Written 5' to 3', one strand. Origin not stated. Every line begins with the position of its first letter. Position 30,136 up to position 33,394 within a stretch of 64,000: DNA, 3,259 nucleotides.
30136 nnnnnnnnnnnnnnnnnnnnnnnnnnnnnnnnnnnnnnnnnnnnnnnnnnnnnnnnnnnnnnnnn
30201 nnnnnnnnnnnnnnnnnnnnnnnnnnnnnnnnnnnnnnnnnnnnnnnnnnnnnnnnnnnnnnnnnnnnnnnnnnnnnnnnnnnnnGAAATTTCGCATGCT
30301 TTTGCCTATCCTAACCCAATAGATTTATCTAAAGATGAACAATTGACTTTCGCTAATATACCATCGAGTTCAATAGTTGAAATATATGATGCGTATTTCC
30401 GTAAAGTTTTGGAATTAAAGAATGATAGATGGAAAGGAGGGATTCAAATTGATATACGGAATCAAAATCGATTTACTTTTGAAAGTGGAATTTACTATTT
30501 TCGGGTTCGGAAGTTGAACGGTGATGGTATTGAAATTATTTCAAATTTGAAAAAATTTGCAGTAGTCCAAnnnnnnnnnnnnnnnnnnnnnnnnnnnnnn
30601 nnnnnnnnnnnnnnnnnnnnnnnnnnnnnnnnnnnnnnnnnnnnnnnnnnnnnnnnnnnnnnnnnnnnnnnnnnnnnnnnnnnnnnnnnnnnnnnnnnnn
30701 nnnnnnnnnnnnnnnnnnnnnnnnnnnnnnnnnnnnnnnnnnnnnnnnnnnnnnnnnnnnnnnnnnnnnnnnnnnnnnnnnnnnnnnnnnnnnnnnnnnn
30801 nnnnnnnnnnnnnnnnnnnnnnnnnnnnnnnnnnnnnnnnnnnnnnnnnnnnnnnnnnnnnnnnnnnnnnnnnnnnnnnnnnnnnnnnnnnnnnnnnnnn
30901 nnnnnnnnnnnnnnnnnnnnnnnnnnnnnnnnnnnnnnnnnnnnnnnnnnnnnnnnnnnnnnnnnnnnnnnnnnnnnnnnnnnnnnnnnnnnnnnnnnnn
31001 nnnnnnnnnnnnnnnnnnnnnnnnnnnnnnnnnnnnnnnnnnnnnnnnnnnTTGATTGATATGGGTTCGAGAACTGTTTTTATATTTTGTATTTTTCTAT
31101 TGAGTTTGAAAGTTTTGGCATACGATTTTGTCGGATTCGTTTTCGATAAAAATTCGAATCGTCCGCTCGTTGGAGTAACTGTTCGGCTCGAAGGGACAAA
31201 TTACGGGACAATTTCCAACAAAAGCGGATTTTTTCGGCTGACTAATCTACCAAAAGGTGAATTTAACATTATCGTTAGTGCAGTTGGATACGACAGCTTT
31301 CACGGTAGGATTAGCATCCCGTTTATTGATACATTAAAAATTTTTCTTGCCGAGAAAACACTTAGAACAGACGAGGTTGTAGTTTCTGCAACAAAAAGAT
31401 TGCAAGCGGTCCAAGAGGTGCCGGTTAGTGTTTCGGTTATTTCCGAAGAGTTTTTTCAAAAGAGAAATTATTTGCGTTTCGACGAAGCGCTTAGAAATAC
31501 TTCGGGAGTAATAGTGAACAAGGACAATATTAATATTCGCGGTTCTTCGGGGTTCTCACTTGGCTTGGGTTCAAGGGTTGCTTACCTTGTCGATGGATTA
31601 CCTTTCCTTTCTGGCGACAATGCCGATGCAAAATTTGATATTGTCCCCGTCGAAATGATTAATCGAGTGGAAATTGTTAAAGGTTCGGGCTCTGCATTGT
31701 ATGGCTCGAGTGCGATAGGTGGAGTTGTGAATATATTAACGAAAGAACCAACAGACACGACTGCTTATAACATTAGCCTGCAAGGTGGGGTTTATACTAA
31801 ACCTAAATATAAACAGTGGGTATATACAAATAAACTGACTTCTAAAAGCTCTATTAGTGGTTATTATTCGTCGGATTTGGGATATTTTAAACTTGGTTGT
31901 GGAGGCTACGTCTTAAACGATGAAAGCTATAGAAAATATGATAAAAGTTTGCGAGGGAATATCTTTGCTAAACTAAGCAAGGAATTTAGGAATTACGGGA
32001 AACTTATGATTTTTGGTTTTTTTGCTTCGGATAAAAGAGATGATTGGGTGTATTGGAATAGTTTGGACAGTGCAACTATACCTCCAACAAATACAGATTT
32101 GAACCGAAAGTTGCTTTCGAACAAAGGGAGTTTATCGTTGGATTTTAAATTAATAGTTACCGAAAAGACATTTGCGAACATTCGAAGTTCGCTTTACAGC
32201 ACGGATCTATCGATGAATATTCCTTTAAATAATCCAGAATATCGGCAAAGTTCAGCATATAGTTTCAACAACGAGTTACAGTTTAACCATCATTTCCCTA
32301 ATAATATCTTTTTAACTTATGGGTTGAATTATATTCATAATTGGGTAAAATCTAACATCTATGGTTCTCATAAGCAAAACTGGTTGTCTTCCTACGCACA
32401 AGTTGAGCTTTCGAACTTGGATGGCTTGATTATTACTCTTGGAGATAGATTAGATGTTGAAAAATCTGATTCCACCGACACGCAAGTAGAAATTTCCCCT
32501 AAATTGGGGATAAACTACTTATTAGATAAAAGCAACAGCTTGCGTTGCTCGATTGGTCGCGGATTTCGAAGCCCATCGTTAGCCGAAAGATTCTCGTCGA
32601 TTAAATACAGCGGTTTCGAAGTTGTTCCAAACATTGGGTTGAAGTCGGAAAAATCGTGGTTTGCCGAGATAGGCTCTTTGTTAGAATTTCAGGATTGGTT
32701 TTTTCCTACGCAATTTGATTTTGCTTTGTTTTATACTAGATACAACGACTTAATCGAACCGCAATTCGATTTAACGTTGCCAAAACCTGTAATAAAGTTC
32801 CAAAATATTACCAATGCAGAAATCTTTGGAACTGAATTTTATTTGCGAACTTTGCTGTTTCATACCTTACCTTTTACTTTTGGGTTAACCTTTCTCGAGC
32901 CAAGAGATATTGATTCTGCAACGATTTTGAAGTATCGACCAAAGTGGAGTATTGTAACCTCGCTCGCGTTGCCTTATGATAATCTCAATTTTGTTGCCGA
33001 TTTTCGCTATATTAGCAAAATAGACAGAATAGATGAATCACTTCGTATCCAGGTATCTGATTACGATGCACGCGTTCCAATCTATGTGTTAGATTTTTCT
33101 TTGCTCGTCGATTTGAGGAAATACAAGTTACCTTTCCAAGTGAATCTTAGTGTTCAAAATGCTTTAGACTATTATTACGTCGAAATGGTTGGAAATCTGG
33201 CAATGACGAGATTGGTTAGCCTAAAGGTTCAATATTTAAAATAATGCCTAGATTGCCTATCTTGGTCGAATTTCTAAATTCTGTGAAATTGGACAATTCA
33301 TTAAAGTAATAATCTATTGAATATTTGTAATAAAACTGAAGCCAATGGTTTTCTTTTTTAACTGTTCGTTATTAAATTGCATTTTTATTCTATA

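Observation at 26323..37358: An 11 kb operon of T9SS-secreted S8 protease, small lipoprotein, TonB-dependent receptor and T9SS-secreted lamin-tail-domain giant protein. It may be a proteolytic nutrient-capture locus, possibly for heme.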

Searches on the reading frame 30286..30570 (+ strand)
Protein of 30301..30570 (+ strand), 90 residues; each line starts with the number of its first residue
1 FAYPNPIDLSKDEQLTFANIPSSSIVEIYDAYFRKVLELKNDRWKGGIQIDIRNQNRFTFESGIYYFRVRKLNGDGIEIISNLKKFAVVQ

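Call 32: search_protein_families(library=pfam, proteins=[window:30301-30570:+], max_evalue=10)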
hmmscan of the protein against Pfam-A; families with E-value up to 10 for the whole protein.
seq(90 aa): 2 families
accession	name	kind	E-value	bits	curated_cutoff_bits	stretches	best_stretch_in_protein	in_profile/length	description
PF18962.6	Por_Secre_tail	-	0.0044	17.7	27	1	3-73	2-66/75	Secretion system C-terminal sorting domain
PF25203.1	DAAF9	-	0.086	12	27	1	6-72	397-461/501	DAAF9 domain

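Call 33: search_protein_families(library=ncbifam, proteins=[window:30301-30570:+], max_evalue=10)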
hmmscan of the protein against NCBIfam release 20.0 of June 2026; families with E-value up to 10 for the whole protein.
seq(90 aa): 2 families
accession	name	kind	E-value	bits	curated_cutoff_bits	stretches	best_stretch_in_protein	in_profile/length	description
TIGR04183.1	Por_Secre_tail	domain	6.4e-05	22.9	23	1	2-73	1-62/72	T9SS type A sorting domain-containing protein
NF052228.1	T9SS_PorZ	equivalog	0.0095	14.4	260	1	2-73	675-744/757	type IX secretion system anionic LPS delivery protein PorZ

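Call 67: search_protein_families(library=ncbifam, alignment_id=A4, max_evalue=0.01)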
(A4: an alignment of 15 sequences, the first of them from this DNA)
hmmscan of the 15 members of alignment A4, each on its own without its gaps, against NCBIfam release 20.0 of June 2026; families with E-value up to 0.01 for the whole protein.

A. member 1, seq(95 aa): 2 families
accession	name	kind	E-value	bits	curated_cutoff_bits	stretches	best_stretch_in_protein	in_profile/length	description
TIGR04183.1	Por_Secre_tail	domain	7.6e-05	22.6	23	1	7-78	1-62/72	T9SS type A sorting domain-containing protein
NF052228.1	T9SS_PorZ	equivalog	0.0024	16.4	260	1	3-78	671-744/757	type IX secretion system anionic LPS delivery protein PorZ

B. families by the number of members that match (of 15 scanned): 8 families
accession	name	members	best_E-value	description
TIGR04183.1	Por_Secre_tail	15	5.4e-07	T9SS type A sorting domain-containing protein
NF052228.1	T9SS_PorZ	12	2.6e-12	type IX secretion system anionic LPS delivery protein PorZ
NF009453.0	PRK12813.1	2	3.9e-08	flagellar basal body rod modification protein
NF033707.1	T9SS_sortase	2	2.4e-07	type IX secretion system sortase PorU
NF005176.1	PRK06655.1-1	1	1.5e-05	flagellar hook assembly protein FlgD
NF009452.0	PRK12812.1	1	1.8e-05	flagellar basal body rod modification protein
NF052323.1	T9SSA_dep_M6i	1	0.0017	T9SS-dependent M6-like inactivated metalloprotease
NF053608.1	Lsa66_OmpA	1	0.008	fibronectin-binding adhesin Lsa66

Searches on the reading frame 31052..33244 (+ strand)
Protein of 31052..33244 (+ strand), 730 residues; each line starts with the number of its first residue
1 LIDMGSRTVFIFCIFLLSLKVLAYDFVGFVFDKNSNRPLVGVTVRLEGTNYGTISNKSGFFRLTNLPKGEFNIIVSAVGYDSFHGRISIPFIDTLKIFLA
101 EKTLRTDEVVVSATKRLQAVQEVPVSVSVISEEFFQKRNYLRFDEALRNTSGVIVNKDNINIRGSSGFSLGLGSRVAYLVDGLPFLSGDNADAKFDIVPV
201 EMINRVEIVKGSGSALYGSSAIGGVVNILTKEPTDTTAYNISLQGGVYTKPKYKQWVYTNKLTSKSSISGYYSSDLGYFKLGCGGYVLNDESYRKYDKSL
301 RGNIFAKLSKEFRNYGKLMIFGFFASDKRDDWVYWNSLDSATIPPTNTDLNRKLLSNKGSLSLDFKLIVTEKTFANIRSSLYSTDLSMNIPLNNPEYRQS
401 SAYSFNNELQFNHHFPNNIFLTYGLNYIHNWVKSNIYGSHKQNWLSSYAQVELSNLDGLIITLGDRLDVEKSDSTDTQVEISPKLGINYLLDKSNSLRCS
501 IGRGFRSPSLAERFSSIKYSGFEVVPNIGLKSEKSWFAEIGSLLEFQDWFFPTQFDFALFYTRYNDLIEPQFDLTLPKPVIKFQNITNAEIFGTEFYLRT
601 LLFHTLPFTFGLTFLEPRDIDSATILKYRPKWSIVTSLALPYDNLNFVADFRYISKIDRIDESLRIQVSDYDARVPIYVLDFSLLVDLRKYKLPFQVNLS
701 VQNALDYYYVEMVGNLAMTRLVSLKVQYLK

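Call 4: search_protein_families(library=pfam, proteins=[window:31052-33244:+], max_evalue=0.01)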
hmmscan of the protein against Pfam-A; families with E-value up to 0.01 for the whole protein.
window:31052-33244:+ (730 aa): 4 families
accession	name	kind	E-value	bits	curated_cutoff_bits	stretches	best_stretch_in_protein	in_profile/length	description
PF00593.30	TonB_dep_Rec_b-barrel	-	1.1e-25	91.9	27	1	295-703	4-435/436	TonB dependent receptor-like, beta-barrel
PF07715.20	Plug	-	2.3e-24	86.4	23.9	1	120-225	2-107/107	TonB-dependent Receptor Plug Domain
PF13715.12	CarbopepD_reg_2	-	3.1e-18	66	32.2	1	28-111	3-88/88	CarboxypepD_reg-like domain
PF13620.12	CarboxypepD_reg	-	1.7e-12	47.9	32.3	1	28-85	4-64/82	Carboxypeptidase regulatory-like domain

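Call 5: search_protein_families(library=ncbifam, proteins=[window:31052-33244:+], max_evalue=0.01)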
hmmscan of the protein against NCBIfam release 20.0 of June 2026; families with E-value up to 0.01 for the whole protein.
window:31052-33244:+ (730 aa): 32 families (the best 25 are shown)
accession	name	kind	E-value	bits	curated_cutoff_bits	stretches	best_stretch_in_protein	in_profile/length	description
TIGR01785.1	TonB-hemin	subfamily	6.8e-47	160.3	316.85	1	107-728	2-675/677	TonB-dependent heme/hemoglobin receptor family protein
TIGR01786.1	TonB-hemlactrns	subfamily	1.9e-39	135.6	323.75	2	107-236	1-139/719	TonB-dependent hemoglobin/transferrin/lactoferrin family receptor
TIGR04056.1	OMP_RagA_SusC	subfamily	1.6e-29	102.9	368.25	1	28-261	5-233/981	SusC/RagA family TonB-linked outer membrane protein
TIGR01783.1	TonB-siderophor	subfamily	3.2e-29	102.1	223.5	2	122-243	1-120/649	TonB-dependent siderophore receptor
TIGR01779.1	TonB-B12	equivalog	8.5e-28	97.2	599.7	2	103-253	25-176/614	TonB-dependent vitamin B12 receptor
NF007926.1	PRK10641.1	equivalog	6.9e-25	87.6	836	1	104-663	25-553/617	TonB-dependent vitamin B12 receptor BtuB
NF010010.0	PRK13483.1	equivalog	5.7e-24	84.1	927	2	101-246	27-178/660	ligand-gated channel protein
NF053590.1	TonB_dep_TOL0244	equivalog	9.9e-23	80.6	645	2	109-248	14-157/604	TOL_0244 family TonB-dependent receptor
NF010011.0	PRK13484.1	equivalog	9.3e-22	77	1197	1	104-278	28-203/682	IreA family TonB-dependent siderophore receptor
NF050067.1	TonBEntbctnRecCfrA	equivalog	3.4e-21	75.2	1200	1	96-250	16-177/698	TonB-dependent ferric enterobactin receptor CfrA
NF010038.0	PRK13513.1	equivalog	6.4e-21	74.6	942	1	100-245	29-179/659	ligand-gated channel protein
NF007478.2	PRK10064.1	equivalog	2.4e-17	62.4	745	1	105-233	29-160/663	catecholate siderophore receptor CirA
NF010048.1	PRK13524.1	subfamily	1.9e-16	59.7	493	1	196-243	141-188/744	FepA family TonB-dependent siderophore receptor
NF010651.0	PRK14050.1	equivalog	3.6e-16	58.4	884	1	114-325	70-268/730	TonB-dependent siderophore receptor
NF010012.0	PRK13486.1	equivalog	1e-15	57.2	924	1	106-250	25-175/696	TonB-dependent receptor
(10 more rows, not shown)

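Call 23: search_solved_structures(query=window:31052-33241:+, max_evalue=0.001)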
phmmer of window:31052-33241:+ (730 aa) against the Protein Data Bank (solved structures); distinct sequences matched with E-value up to 0.001: 45.
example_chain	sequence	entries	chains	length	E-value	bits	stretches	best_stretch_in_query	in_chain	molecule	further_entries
8the_A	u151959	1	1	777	1.1e-21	80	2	109-237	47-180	Heme/hemoglobin uptake outer membrane receptor PhuR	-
2hdf_A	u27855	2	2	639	4.2e-14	55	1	108-232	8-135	Colicin I receptor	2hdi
9nn6_A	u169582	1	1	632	8e-14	54.1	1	109-232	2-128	Colicin I receptor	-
3qlb_A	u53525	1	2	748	5.6e-12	48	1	111-251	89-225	Enantio-pyochelin receptor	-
3rgn_A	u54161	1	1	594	2.5e-11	45.8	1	107-322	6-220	Vitamin B12 transporter BtuB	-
1nqe_A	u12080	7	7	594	2.6e-11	45.8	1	107-322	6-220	Vitamin B12 receptor | Vitamin B12 transporter btuB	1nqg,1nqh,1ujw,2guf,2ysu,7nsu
1nqf_A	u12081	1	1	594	2.9e-11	45.6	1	107-321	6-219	Vitamin B12 receptor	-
3rgm_A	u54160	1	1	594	3.1e-11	45.5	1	107-317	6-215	Vitamin B12 transporter BtuB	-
2gsk_A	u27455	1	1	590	4.1e-11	45.1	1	107-322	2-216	Vitamin B12 transporter btuB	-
5fp2_A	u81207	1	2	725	4.8e-11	44.9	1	107-238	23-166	FERRIC ENTEROBACTIN RECEPTOR PIRA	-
3m8b_A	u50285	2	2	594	7.5e-11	44.2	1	108-322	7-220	Vitamin B12 transporter btuB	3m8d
9dir_B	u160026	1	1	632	7.7e-10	40.9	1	107-642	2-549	Outer membrane heme/hemoglobin receptor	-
9dhe_A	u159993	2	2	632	1.1e-09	40.3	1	107-642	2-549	TonB-dependent receptor | Outer membrane heme/hemoglobin receptor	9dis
1xkw_A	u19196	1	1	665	2e-08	36.2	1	120-250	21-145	Fe(III)-pyochelin receptor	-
3fhh_A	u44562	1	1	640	2e-08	36.2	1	107-623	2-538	Outer membrane heme receptor ShuA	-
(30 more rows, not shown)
